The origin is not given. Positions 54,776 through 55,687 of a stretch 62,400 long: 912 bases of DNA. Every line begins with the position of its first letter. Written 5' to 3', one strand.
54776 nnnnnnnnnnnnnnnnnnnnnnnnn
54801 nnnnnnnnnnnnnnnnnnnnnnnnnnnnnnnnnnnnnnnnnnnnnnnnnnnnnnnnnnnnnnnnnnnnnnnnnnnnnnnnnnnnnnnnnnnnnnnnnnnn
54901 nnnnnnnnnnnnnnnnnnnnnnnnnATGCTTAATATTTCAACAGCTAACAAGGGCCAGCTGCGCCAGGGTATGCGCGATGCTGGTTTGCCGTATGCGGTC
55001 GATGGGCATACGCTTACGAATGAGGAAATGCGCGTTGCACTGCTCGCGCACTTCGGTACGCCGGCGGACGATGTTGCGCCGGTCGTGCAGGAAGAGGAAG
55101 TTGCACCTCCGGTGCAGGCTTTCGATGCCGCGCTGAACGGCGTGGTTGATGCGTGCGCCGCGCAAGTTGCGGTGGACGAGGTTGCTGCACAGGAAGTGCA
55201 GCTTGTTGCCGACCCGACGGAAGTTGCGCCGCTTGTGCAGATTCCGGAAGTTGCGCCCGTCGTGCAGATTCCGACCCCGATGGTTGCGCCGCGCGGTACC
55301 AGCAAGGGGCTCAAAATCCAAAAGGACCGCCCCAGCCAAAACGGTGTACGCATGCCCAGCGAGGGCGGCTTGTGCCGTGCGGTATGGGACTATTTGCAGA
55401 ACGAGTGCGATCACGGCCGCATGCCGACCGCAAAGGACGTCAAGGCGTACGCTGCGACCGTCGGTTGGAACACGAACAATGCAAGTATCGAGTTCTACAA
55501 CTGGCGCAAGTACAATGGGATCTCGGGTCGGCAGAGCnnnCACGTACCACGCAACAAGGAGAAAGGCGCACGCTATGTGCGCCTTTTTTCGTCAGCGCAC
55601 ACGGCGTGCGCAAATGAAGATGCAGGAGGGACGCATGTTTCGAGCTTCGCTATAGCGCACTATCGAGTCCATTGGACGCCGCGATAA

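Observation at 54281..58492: Eight co-oriented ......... (DnaA-box consensus) elements, phased by helical turns upstream of early promoters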

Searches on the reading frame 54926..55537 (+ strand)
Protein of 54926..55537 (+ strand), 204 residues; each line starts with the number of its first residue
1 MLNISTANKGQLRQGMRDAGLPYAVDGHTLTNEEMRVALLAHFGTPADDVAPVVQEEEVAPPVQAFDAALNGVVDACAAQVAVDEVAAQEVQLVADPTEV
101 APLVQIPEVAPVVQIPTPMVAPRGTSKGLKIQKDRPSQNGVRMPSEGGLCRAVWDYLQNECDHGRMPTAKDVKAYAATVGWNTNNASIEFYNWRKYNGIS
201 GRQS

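Call 20: search_protein_families(library=pfam, proteins=[window:54926-55537:+], max_evalue=0.01)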
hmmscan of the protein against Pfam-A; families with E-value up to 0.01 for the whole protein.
window:54926-55537:+ (204 aa): 0 families

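Call 21: search_protein_families(library=phrogs, proteins=[window:54926-55537:+], max_evalue=0.001)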
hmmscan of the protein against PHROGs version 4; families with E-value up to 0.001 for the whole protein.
window:54926-55537:+ (204 aa): 5 families
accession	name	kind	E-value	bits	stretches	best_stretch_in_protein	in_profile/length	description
phrog_21588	-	unknown function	1.9e-37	130.4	1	1-203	1-176/176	-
phrog_17772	-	unknown function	1.5e-13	52.4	1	120-200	79-154/159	-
phrog_11298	-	unknown function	7e-10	40.1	1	132-203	177-249/273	-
phrog_18634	-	unknown function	1.9e-06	29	1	133-203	88-159/175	-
phrog_22313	-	unknown function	2.7e-05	24.9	1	138-200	143-203/204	-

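Call 23: find_related_loci(query=window:54926-55537:+, collection=viral_contigs, flank=8000)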
Query window:54926-55537:+ (204 aa) in viral_contigs; peptide patterns used: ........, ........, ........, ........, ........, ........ (x = any residue, [..] = any of these).
11 stretches matched a pattern; 3 encode a relative of the query (tblastn E <= 1e-3); 3 distinct loci.
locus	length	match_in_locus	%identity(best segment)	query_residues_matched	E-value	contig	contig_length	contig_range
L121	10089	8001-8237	52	125-202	6e-22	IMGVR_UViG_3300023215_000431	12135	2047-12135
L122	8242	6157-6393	52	125-202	6e-22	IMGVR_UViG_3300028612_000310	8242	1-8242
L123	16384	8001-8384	36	75-203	1e-20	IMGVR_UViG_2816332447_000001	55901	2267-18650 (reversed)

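Call 24: find_encoding_contigs(protein=window:54926-55537:+, flank=10000, max_places=10)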
Protein window:54926-55537:+ (204 aa): 10 contigs read that carry it; 7 places shown.
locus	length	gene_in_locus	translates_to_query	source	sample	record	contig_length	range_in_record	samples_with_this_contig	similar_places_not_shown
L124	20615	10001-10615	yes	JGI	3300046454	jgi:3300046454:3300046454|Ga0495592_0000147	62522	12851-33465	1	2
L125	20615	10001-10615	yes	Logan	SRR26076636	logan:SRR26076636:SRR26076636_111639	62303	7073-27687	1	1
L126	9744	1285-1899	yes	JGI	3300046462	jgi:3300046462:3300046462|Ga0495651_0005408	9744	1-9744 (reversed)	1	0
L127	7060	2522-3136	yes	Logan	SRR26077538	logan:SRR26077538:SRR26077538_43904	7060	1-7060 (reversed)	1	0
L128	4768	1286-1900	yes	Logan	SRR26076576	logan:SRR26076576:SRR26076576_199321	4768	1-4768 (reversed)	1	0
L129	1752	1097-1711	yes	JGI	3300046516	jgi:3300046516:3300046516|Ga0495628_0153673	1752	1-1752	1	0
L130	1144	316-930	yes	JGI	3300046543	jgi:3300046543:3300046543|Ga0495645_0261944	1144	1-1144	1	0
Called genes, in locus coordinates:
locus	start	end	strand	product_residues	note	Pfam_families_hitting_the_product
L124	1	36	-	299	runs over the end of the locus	PF01068:DNA_ligase_A_M, PF14743:DNA_ligase_OB_2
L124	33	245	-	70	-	-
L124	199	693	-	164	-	PF00075:RNase_H, PF13456:RVT_3 (weak)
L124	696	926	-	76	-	-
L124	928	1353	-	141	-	PF23791:DUF7173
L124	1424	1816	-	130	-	-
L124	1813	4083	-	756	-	-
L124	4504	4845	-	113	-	-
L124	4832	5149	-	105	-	-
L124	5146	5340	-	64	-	-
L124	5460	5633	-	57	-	-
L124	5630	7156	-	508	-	PF00580:UvrD-helicase, PF13245:AAA_19, PF01443:Viral_helicase1 (faint), PF13361:UvrD_C, PF13538:UvrD_C_2 (faint)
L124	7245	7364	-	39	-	-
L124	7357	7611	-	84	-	-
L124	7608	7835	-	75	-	-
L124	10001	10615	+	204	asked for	-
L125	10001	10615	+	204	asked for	-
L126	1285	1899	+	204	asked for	-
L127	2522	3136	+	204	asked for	-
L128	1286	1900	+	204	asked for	-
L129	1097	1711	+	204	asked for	-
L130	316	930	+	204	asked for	-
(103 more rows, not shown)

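Call 29: search_dna_similar(query=window:54926-55537:+, collection=phages, mode=protein, max_rows=40)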
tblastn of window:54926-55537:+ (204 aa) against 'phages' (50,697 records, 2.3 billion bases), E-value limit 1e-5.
Records with a match: 80; places in all: 105; records where one place covers at least 80% of the query: 10.
Best place of each record, by identity: 60-80% 6; <60% 74.
By first word of the organism name: Pseudomonas 29; Vibrio 14; Escherichia 9; Enterobacteria 8; Providencia 4; Xanthomonas 2; Sphingomonas 2; Alteromonas 2; Pantoea 2; Salmonella 2; and 4 more.
By host as written in the record: Pseudomonas aeruginosa 10; Pseudomonas aeruginosa PAO1 8; - 7; Escherichia coli K-12 MG1655 6; Escherichia coli 4; Providencia stuartii 4; Pseudomonas aeruginosa PA14 3; Xanthomonas arboricola pv. juglandis IVIA 1317-1a 2; and 27 more.
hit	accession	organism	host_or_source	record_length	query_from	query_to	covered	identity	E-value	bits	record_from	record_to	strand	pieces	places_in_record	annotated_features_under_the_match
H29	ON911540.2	Xanthomonas phage vB_Xar_IVIA-DoCa3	Xanthomonas arboricola pv. juglandis ...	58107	1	197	97%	37.2%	7e-23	100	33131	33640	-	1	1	hypothetical protein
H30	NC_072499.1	Xanthomonas phage vB_Xar_IVIA-DoCa3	Xanthomonas arboricola pv. juglandis ...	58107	1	197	97%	37.2%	7e-23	100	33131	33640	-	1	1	hypothetical protein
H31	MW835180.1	Pseudomonas phage vB_PaeS_PAJD-1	Pseudomonas aeruginosa PAO1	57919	1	197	97%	37.2%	1e-22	100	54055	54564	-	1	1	hypothetical protein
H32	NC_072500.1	Pseudomonas phage vB_PaeS_PAJD-1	Pseudomonas aeruginosa PAO1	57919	1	197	97%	37.2%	1e-22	100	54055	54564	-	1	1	hypothetical protein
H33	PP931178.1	Pseudomonas phage PAB2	Pseudomonas aeruginosa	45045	1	197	97%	36.7%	3e-23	102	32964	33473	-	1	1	hypothetical protein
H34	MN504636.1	Pseudomonas phage Quinobequin-P09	Pseudomonas aeruginosa UCBPP-PA14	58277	1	197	97%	36.7%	1e-22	100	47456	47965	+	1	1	hypothetical protein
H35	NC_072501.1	Pseudomonas phage Quinobequin-P09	Pseudomonas aeruginosa UCBPP-PA14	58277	1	197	97%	36.7%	1e-22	100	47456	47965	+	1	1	hypothetical protein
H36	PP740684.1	Pseudomonas phage vB_Pae_SG_WM_Sew_P3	Pseudomonas aeruginosa PA14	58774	1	197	97%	36.5%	6e-22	98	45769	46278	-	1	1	hypothetical protein (x2)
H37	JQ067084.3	Pseudomonas phage PaMx25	Pseudomonas aeruginosa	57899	1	197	97%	35.5%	2e-22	100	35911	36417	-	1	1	hypothetical protein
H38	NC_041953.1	Pseudomonas phage PaMx25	Pseudomonas aeruginosa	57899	1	197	97%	35.5%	2e-22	100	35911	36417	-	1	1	hypothetical protein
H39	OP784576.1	Pseudomonas phage pPA-3099-2aT.3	Pseudomonas aeruginosa 3099-2aT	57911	115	204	44%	60.0%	5e-28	115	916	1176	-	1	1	hypothetical protein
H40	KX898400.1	Pseudomonas phage JG054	Pseudomonas aeruginosa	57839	115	204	44%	60.0%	5e-28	115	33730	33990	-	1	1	hypothetical protein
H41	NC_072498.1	Pseudomonas phage JG054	Pseudomonas aeruginosa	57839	115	204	44%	60.0%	5e-28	115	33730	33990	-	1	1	hypothetical protein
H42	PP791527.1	Pseudomonas phage BL5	Pseudomonas aeruginosa PA14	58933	125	203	39%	63.3%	5e-26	110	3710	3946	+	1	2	hypothetical protein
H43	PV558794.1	Variovorax phage VPv62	Variovorax paradoxus DSM 645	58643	125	203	39%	63.3%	5e-26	110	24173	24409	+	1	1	record has no annotation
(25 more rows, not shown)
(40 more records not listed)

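Call 49: find_homologous_proteins(query=window:54926-55537:+, max_evalue=1e-10)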
Query window:54926-55537:+ (204 aa): 49 proteins with E <= 1e-10 among 571 candidates.
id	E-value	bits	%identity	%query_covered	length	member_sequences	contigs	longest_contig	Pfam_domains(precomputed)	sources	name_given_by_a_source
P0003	6.3e-108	377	100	83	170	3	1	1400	-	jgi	jgi:hypothetical protein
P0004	5.2e-62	227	61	99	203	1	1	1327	-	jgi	jgi:hypothetical protein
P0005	1.0e-61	226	55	99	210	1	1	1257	-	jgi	jgi:hypothetical protein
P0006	2.5e-52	196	52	99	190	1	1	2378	-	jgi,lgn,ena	-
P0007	3.3e-50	189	63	63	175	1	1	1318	-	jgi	-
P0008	1.1e-49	187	61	83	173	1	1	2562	-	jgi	jgi:hypothetical protein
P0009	2.4e-43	166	52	98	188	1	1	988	-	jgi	jgi:hypothetical protein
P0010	1.0e-42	164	46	96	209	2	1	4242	-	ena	-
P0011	4.8e-42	162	47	99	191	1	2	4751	-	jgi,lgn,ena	jgi:hypothetical protein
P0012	5.9e-40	155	48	100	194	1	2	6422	-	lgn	-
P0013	2.3e-37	147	46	98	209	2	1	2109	-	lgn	-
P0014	6.1e-37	145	43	99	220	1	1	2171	-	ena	-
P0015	2.7e-36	143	45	98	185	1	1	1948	-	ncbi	-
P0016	1.6e-35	141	48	99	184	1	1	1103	-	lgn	-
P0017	1.7e-35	141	47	98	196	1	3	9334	-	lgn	-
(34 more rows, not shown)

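Call 51: find_related_loci(query=A1, collection=metagenome_contigs, flank=6000)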
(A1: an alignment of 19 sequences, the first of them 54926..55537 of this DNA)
Query A1 (204 aa) in metagenome_contigs; peptide patterns used: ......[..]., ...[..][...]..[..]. (x = any residue, [..] = any of these).
224 stretches matched a pattern; 73 encode a relative of the query (tblastn E <= 1e-3); 73 distinct loci.
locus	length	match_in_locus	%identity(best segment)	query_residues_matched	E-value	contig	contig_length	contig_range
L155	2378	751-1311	52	1-202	4e-55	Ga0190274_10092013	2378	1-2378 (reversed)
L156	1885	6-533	54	35-203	2e-53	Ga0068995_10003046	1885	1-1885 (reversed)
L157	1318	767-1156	63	75-203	8e-53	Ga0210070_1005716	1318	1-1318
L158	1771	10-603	48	1-202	1e-45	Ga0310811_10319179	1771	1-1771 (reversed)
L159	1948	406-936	45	4-202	1e-40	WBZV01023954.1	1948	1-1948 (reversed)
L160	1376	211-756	39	1-204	2e-36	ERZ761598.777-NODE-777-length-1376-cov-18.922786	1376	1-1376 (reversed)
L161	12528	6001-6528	41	1-203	1e-34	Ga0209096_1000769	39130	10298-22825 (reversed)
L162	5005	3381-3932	38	1-204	1e-33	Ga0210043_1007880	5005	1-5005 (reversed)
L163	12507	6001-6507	40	1-204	1e-33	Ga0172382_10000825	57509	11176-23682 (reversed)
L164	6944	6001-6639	37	1-203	2e-33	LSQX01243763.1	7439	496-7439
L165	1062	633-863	65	128-203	2e-30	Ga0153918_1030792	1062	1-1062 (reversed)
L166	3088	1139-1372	64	126-202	3e-29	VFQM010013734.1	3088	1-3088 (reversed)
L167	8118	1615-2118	37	1-199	2e-29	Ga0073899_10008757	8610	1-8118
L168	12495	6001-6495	38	1-197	2e-29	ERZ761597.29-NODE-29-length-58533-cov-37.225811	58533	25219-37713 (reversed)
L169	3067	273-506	64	126-202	8e-29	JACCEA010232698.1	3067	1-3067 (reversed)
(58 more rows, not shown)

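Call 54: find_encoding_contigs(protein=P0004, flank=10000, max_places=3)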
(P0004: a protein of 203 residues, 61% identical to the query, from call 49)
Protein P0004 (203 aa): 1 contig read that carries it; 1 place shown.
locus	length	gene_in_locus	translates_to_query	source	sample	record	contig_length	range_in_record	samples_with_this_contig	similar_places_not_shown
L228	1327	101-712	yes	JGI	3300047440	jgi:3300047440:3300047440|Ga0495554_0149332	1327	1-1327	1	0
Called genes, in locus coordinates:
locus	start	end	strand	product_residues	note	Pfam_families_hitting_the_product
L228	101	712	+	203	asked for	-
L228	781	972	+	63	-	-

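Call 55: find_encoding_contigs(protein=P0005, flank=10000, max_places=3)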
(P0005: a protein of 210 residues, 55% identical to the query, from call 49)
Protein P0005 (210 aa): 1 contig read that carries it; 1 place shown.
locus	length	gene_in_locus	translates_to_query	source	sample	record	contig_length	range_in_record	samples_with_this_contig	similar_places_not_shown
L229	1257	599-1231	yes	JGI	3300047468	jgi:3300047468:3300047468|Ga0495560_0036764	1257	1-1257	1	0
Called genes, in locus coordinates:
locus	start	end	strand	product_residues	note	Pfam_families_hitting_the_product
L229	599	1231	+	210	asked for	-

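Call 56: find_encoding_contigs(protein=P0008, flank=10000, max_places=3)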
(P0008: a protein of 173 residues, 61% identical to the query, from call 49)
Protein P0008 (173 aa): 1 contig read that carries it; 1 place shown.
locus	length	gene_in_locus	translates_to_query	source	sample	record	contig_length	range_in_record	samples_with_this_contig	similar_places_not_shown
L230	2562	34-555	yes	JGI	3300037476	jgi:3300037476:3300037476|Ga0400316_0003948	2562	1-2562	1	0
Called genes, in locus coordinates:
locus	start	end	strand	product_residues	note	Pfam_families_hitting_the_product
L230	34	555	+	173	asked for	-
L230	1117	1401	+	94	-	-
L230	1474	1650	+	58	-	-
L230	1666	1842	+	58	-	-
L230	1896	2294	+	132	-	-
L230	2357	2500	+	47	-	-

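Call 57: find_encoding_contigs(protein=P0017, flank=10000, max_places=3)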
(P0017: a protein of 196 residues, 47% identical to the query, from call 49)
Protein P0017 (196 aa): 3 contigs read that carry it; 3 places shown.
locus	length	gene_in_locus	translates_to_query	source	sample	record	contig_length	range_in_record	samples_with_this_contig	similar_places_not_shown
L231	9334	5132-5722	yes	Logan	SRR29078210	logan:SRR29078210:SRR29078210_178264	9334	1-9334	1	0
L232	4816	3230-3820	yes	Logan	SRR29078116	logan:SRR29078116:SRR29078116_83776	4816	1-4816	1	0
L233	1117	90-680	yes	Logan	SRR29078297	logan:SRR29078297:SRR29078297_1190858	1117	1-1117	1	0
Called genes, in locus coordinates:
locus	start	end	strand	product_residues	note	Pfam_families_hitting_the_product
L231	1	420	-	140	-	?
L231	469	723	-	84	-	-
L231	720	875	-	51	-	-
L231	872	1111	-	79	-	-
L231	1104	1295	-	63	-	-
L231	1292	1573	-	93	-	-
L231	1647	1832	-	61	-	-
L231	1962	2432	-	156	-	-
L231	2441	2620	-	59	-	-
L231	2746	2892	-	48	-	-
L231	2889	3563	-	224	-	-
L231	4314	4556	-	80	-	-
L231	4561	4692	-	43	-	-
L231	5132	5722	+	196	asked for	-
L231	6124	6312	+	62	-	-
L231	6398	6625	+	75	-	-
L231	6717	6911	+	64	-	-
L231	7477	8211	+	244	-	-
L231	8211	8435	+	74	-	-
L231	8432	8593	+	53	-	-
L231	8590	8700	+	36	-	-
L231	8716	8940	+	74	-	-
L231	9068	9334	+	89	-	?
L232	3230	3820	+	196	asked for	-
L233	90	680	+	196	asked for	-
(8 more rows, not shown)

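Call 58: find_encoding_contigs(protein=P0012, flank=10000, max_places=3)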
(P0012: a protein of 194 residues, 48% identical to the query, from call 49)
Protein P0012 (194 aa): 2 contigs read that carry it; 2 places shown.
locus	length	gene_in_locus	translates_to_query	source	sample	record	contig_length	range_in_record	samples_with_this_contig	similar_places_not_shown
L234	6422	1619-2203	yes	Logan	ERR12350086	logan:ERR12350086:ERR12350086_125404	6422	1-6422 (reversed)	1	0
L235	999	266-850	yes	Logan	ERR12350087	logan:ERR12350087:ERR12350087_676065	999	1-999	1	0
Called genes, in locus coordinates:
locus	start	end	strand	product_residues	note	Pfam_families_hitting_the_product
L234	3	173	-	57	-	?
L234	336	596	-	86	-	-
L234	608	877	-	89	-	-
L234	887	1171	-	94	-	-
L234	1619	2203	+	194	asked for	-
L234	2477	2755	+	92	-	-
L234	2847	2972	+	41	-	-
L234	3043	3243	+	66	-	-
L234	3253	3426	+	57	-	-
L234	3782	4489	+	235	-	-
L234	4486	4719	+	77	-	-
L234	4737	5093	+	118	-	-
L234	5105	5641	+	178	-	-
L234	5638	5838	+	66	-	-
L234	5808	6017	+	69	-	-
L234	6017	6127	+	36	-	-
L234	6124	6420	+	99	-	?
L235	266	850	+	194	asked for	-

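Call 72: search_solved_structures(query=A1, max_evalue=1)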
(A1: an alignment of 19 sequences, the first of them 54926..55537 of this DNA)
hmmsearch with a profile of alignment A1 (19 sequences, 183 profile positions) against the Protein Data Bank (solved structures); distinct sequences matched with E-value up to 1: 1.
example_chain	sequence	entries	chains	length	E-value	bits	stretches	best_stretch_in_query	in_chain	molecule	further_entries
4xa1_A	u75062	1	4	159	0.52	14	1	10-78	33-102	Gp7-MYH7(1173-1238)-EB1 chimera protein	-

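Call 76: find_related_loci(query=A1, collection=genome_contigs, flank=6000)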
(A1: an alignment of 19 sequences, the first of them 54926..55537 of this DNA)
Query A1 (204 aa) in genome_contigs; peptide patterns used: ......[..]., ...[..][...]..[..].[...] (x = any residue, [..] = any of these).
50 stretches matched a pattern; 3 encode a relative of the query (tblastn E <= 1e-3); 3 distinct loci.
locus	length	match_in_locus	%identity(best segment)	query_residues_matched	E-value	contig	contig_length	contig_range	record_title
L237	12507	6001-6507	40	1-204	1e-34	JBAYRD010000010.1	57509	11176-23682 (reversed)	MAG: Halothiobacillaceae bacterium isolate SO_2016_LW2_33 scaffold00825_LW138R_2016, whole genome shotgun sequence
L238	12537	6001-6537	39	1-199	1e-32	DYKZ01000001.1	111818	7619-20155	MAG TPA_asm: Anaerolinea thermophila isolate SulCav_AS07-7_3_61_171 SulCav_AS07_7_96_length_111818_cov_140_392017, whole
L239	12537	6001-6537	39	1-199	1e-32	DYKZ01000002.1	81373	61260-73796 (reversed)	MAG TPA_asm: Anaerolinea thermophila isolate SulCav_AS07-7_3_61_171 SulCav_AS07_7_200_length_81373_cov_159_396813, whole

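Call 78: predict_structure(alignment_id=A1)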
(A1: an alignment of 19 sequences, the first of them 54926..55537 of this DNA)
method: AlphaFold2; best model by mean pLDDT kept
length: 204 residues; sequences in the alignment: 19
mean_pLDDT: 76.3   pTM: 0.42
mean pLDDT of the five models: 76.3, 76.2, 75.6, 74.1, 73.8
residues with pLDDT >= 90: 107; 70-90: 15; 50-70: 36; < 50: 46
segments of 3 or more residues with pLDDT < 50: 47-67, 69-78, 80-90
pLDDT, mean of each block of 10 residues (from residue 1): 92 97 93 96 65 40 46 47 45 53 57 69 63 94 93 97 96 95 96 95 72
secondary structure, 60 per line:
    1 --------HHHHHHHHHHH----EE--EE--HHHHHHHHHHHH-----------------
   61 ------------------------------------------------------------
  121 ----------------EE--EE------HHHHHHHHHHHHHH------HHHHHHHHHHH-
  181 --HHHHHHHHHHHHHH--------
elements in order: H9-19 H32-43 H149-162 H169-179 H183-196

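Call 80: fold_search(model_id=the predicted structure, library=pdb)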
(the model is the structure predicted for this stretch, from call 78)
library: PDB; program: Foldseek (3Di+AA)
matches with E <= 10: 37; with E <= 0.001: 0
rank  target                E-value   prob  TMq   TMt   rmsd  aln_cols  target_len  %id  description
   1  8h7a_A                2.5e+00  0.33  0.20  0.44   3.9        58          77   10  Crystal structure of the dimer form KAT6A WH domain with its bound double stranded DNA (released 2023-01-18)
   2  8h7a_F                3.1e+00  0.28  0.20  0.43   3.9        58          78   10  Crystal structure of the dimer form KAT6A WH domain with its bound double stranded DNA (released 2023-01-18)
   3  2jn8_MODEL_1_A        3.3e+00  0.14  0.17  0.27   5.0        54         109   18  Solution NMR structure of Q8ZRJ2 from Salmonella typhimurium. Northeast Structural Genomics target StR65. (released 2007-01-30)
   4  1esp                  3.3e+00  0.12  0.19  0.14   6.0        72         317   15  NEUTRAL PROTEASE MUTANT E144S (released 1995-12-07)
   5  7yb4_MODEL_1_A        4.4e+00  0.12  0.19  0.44   8.6        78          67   12  Solution structure of homeodomain of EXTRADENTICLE (released 2023-07-26)
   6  3shg_A                4.9e+00  0.02  0.12  0.13  11.3        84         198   13  VBHT Fic protein from BARTONELLA SCHOENBUCHENSIS in complex with VBHA antitoxin (released 2012-01-25)
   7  7b1v_A                5.5e+00  0.18  0.19  0.17   3.4        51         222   10  DtxR-like iron-dependent regulator IdeR complexed with cobalt (released 2021-03-03)
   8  1yx3_MODEL_1_A        5.5e+00  0.10  0.21  0.34   8.8       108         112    9  NMR structure of Allochromatium vinosum DsrC: Northeast Structural Genomics Consortium target OP4 (released 2005-04-19)
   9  2l7z_MODEL_1_A        5.8e+00  0.14  0.18  0.40   5.5        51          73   20  NMR Structure of A13 homedomain (released 2011-11-09)
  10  5coh                  5.8e+00  0.05  0.12  0.11  11.4        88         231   15  Crystal structure of a novel disulfide oxidoreductase from Deinococcus radiodurans crystallized in presence of beta-merc (released 2016-07-20)
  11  1kei                  6.2e+00  0.09  0.20  0.15   5.4        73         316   12  Thermolysin (substrate-free) (released 2002-11-16)
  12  3ket_A                6.6e+00  0.11  0.18  0.18   4.0        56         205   16  Crystal structure of a Rex-family transcriptional regulatory protein from Streptococcus agalactiae bound to a palindro (released 2010-11-10)
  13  3glx                  7.0e+00  0.14  0.20  0.19   3.8        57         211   10  Crystal Structure Analysis of the DtxR(E175K) complexed with Ni(II) (released 2009-06-09)
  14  5cnw                  7.0e+00  0.04  0.12  0.11  11.2        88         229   17  Crystal structure of a novel disulfide oxidoreductase from Deinococcus radiodurans (released 2016-07-20)
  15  6ghd_G                7.4e+00  0.21  0.16  0.57   2.3        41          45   15  Structural analysis of the ternary complex between lamin A/C, BAF and emerin identifies an interface disrupted in auto (released 2018-08-08)
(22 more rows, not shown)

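Call 98: find_encoding_contigs(protein=P0010, flank=10000, max_places=3)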
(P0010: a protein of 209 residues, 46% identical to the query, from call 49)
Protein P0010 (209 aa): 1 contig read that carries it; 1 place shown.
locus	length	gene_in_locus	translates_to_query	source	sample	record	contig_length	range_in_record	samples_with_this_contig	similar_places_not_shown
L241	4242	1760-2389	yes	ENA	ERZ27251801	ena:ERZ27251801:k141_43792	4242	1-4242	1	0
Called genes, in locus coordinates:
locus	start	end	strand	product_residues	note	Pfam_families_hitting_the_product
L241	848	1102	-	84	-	-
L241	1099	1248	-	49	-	-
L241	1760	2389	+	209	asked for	-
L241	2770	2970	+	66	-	-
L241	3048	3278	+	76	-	-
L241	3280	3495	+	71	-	-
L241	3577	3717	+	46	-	-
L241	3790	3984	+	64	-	-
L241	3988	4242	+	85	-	?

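Call 99: find_encoding_contigs(protein=P0011, flank=10000, max_places=3)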
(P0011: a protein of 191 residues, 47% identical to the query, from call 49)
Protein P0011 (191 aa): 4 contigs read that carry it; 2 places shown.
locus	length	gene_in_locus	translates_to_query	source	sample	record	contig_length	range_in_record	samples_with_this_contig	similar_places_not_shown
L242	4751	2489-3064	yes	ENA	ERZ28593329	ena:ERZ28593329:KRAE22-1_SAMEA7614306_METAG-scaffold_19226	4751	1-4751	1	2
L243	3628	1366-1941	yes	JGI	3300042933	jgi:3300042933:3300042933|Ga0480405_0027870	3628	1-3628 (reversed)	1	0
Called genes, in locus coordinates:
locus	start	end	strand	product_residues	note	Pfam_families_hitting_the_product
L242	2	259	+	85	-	?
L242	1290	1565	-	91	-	-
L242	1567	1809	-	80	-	-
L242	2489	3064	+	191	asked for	-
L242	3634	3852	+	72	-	-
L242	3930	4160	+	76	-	-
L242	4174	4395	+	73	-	-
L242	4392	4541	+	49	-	-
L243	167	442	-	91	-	-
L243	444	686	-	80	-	-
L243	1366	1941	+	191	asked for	-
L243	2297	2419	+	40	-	-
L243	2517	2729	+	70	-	-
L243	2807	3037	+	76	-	-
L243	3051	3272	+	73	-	-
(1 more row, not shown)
